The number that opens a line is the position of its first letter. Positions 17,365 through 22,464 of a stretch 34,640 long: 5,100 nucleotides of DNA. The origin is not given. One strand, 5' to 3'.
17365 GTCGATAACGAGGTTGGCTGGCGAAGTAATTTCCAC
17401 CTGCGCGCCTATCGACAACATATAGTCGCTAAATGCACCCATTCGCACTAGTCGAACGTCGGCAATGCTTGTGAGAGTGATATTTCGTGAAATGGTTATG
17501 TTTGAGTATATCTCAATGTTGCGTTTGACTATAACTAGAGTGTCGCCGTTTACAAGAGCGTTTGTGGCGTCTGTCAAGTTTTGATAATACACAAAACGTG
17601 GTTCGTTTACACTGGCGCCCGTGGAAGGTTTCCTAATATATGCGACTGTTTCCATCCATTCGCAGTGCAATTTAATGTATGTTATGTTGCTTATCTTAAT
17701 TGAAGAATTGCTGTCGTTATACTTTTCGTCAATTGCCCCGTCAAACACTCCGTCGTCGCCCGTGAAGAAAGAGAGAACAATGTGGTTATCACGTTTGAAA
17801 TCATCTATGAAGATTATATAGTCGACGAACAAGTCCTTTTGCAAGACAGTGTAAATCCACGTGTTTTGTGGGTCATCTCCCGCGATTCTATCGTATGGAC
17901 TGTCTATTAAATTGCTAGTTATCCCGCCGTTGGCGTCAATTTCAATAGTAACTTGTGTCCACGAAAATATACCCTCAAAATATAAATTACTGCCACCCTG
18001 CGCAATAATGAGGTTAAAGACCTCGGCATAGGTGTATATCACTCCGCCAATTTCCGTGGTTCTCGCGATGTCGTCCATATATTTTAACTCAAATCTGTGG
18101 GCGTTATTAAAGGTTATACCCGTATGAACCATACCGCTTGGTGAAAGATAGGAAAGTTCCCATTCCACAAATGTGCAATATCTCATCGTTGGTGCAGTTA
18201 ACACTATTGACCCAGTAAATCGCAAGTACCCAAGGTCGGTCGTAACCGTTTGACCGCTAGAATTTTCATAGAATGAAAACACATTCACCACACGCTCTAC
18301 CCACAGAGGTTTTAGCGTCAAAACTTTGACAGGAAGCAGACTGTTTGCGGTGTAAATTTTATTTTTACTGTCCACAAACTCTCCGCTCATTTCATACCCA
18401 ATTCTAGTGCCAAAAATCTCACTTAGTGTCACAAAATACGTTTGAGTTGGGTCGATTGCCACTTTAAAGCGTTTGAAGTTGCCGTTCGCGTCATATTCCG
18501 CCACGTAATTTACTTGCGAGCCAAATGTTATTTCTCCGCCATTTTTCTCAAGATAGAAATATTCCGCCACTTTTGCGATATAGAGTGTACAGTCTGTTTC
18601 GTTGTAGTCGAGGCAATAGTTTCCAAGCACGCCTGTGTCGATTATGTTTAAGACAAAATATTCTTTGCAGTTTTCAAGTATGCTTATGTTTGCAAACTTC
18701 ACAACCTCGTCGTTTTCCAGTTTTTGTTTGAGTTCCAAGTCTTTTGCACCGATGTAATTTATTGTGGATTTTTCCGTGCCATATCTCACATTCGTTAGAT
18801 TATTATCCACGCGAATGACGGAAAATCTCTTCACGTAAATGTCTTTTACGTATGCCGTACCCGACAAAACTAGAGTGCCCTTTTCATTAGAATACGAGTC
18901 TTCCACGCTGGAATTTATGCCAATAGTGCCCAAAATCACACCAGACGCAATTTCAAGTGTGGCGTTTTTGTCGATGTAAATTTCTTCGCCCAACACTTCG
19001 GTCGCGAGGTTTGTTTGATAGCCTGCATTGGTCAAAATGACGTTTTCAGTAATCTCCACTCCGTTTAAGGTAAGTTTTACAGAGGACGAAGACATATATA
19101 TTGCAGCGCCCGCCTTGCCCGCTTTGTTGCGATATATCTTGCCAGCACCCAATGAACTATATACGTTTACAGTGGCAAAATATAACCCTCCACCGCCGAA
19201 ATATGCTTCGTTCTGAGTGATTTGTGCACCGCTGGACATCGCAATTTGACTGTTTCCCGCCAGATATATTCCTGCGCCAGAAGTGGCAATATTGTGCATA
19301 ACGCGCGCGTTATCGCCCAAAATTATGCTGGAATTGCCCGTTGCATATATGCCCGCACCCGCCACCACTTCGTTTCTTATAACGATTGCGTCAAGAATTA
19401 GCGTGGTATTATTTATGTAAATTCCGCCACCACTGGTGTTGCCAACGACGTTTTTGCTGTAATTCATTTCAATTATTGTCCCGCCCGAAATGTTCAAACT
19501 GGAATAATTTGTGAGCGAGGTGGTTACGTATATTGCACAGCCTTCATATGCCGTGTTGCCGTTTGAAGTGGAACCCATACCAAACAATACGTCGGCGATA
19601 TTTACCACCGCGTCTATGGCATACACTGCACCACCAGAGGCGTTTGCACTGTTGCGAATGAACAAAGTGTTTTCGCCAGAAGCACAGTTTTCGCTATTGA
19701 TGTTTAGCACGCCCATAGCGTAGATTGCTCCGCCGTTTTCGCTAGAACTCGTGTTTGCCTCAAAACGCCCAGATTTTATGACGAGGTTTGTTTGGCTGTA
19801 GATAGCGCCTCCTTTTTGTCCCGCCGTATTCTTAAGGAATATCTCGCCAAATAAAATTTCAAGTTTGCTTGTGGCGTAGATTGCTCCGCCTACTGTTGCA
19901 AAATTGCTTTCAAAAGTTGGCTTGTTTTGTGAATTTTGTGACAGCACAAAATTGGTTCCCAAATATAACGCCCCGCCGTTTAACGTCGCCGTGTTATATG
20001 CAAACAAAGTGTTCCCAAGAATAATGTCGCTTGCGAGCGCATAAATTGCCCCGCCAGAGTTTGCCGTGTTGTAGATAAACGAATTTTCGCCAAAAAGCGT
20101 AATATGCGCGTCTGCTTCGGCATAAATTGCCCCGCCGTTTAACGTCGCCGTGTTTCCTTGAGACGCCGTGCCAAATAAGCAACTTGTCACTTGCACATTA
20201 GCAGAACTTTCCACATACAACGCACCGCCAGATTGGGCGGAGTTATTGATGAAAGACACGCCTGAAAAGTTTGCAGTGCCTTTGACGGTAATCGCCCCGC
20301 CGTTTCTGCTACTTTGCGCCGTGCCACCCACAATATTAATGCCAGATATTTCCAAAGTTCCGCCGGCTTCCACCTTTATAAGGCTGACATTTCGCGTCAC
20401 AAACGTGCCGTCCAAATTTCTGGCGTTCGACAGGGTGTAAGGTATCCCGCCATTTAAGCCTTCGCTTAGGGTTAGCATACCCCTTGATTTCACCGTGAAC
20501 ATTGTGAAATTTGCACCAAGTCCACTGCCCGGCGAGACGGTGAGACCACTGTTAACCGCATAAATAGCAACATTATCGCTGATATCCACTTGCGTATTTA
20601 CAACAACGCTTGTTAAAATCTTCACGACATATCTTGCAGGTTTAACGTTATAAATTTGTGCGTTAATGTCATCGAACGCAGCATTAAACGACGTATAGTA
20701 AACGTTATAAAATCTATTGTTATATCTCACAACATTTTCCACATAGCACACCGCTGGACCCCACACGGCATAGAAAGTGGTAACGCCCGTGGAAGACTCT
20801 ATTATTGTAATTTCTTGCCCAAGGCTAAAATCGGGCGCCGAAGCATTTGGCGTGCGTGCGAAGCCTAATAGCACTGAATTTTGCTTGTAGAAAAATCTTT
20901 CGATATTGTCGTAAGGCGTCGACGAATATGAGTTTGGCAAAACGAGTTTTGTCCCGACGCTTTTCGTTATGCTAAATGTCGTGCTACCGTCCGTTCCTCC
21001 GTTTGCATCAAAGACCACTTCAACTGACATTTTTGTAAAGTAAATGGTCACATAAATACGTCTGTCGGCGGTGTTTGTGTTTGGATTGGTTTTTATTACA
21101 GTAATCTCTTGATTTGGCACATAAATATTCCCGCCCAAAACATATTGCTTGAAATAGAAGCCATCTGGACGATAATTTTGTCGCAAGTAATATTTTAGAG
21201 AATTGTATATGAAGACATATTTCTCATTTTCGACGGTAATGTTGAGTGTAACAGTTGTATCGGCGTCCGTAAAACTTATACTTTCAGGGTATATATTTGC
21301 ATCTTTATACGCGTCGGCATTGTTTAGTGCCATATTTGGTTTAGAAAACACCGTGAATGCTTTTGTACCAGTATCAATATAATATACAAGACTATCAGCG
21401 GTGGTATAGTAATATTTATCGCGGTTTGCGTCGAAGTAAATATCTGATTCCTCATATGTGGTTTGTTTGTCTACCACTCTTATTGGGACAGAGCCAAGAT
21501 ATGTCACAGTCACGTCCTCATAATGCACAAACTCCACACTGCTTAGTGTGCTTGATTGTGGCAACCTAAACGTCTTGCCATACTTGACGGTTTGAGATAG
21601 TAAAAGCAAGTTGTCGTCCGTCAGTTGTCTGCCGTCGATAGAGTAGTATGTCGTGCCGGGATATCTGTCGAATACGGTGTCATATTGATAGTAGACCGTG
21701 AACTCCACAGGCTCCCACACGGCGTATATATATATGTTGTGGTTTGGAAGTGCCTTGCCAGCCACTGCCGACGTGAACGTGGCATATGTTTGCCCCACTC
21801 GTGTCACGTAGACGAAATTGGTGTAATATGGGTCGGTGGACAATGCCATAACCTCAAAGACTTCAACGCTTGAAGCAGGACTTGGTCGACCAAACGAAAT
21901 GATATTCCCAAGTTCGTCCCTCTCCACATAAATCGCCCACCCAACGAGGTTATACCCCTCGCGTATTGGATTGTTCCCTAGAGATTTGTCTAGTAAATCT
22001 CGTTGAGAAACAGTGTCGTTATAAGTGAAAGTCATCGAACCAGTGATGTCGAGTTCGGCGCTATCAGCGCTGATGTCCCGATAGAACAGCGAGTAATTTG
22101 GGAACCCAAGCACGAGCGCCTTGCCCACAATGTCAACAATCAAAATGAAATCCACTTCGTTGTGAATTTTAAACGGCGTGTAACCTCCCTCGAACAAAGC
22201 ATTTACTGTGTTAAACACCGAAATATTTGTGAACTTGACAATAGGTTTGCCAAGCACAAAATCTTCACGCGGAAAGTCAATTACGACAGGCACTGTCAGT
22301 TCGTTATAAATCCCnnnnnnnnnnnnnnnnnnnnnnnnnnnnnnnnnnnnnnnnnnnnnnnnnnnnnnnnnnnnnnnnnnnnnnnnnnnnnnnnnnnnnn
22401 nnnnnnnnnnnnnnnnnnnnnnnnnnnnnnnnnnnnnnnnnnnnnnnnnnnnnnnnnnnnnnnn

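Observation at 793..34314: A 33.5-kb single ORF encodes an 11,173-aa mosaic surface protein built from four different adhesin repeat families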

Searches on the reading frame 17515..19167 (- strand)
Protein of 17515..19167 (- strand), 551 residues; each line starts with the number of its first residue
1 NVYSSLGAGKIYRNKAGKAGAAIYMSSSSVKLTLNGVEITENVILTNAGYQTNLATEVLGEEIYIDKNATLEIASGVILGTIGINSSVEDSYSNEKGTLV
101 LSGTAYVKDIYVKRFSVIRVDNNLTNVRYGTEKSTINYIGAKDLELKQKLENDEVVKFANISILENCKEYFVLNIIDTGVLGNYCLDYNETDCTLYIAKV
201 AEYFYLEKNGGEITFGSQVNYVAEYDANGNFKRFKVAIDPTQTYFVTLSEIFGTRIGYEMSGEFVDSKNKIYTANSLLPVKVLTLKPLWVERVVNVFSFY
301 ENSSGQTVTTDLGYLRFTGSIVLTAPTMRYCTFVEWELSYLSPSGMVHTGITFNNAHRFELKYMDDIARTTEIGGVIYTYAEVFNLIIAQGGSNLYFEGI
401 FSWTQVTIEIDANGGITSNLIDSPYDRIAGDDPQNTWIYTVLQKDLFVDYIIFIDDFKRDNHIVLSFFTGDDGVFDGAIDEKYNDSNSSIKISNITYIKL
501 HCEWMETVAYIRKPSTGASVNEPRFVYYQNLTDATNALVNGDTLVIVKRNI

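Call 61: search_protein_families(library=pfam, proteins=[window:17515-19167:-], max_evalue=1)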
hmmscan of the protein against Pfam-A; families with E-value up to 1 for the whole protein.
window:17515-19167:- (551 aa): 1 family
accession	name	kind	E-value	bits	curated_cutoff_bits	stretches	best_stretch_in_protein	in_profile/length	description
PF02415.23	Chlam_PMP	-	0.96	10.4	20.6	0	13-24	6-17/19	Chlamydia polymorphic membrane protein (Chlamydia_PMP) repeat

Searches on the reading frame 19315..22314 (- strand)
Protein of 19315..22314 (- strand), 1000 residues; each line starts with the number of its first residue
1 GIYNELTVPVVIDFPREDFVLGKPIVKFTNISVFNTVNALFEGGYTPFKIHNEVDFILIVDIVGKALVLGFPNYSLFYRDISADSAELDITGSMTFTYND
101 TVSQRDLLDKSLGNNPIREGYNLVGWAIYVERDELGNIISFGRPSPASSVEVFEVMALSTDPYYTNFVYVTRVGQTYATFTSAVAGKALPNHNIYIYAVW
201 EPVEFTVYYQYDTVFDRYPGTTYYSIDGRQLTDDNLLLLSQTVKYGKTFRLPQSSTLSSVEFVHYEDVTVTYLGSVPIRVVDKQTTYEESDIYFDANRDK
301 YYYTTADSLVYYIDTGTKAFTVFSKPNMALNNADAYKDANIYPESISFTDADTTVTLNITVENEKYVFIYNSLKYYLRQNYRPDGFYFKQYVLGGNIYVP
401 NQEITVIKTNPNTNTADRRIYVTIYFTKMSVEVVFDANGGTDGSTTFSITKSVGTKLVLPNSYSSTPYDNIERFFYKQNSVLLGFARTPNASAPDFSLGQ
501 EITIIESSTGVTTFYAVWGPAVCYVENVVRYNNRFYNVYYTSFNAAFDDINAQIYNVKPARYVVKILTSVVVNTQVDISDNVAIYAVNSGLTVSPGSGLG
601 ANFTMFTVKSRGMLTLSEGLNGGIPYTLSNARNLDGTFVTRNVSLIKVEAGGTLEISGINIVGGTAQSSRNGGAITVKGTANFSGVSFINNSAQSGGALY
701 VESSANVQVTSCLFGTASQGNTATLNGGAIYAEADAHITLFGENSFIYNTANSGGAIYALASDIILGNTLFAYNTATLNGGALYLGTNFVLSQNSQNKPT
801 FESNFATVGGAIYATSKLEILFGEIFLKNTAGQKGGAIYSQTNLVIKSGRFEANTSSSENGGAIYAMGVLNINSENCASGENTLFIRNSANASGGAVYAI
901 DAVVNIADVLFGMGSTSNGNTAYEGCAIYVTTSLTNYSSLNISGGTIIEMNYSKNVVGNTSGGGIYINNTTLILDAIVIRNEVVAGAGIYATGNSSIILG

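Call 8: search_protein_families(library=pfam, proteins=[window:19315-22314:-], max_evalue=0.01)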
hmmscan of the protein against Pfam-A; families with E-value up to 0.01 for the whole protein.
window:19315-22314:- (1000 aa): 2 families
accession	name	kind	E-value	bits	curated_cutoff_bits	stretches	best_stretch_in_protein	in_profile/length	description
PF02415.23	Chlam_PMP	-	5e-16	57.5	20.6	0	825-841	3-19/19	Chlamydia polymorphic membrane protein (Chlamydia_PMP) repeat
PF09479.16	Flg_new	-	0.001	19.6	27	0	98-127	12-39/65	Listeria-Bacteroides repeat domain (List_Bact_rpt)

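Call 77: search_protein_families(library=ncbifam, proteins=[window:19315-22314:-], max_evalue=0.01)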
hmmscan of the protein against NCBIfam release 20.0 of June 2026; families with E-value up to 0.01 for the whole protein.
window:19315-22314:- (1000 aa): 1 family
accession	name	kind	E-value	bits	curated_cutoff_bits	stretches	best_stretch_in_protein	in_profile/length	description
TIGR01376.1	POMP_repeat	repeat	4.3e-28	95.8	15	5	826-847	7-28/28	polymorphic outer membrane protein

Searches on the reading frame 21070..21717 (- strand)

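Call 61: search_protein_families(library=pfam, proteins=[window:21070-21717:-], max_evalue=1)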
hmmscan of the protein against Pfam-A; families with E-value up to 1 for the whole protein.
window:21070-21717:- (216 aa): 2 families
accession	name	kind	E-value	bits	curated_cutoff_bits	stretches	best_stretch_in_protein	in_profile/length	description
PF02408.26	CUB_2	-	0.0052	17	23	1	137-190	61-113/120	CUB-like domain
PF08603.16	CAP_C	-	0.17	12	23.8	1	52-107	63-115/157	Adenylate cyclase associated (CAP) C terminal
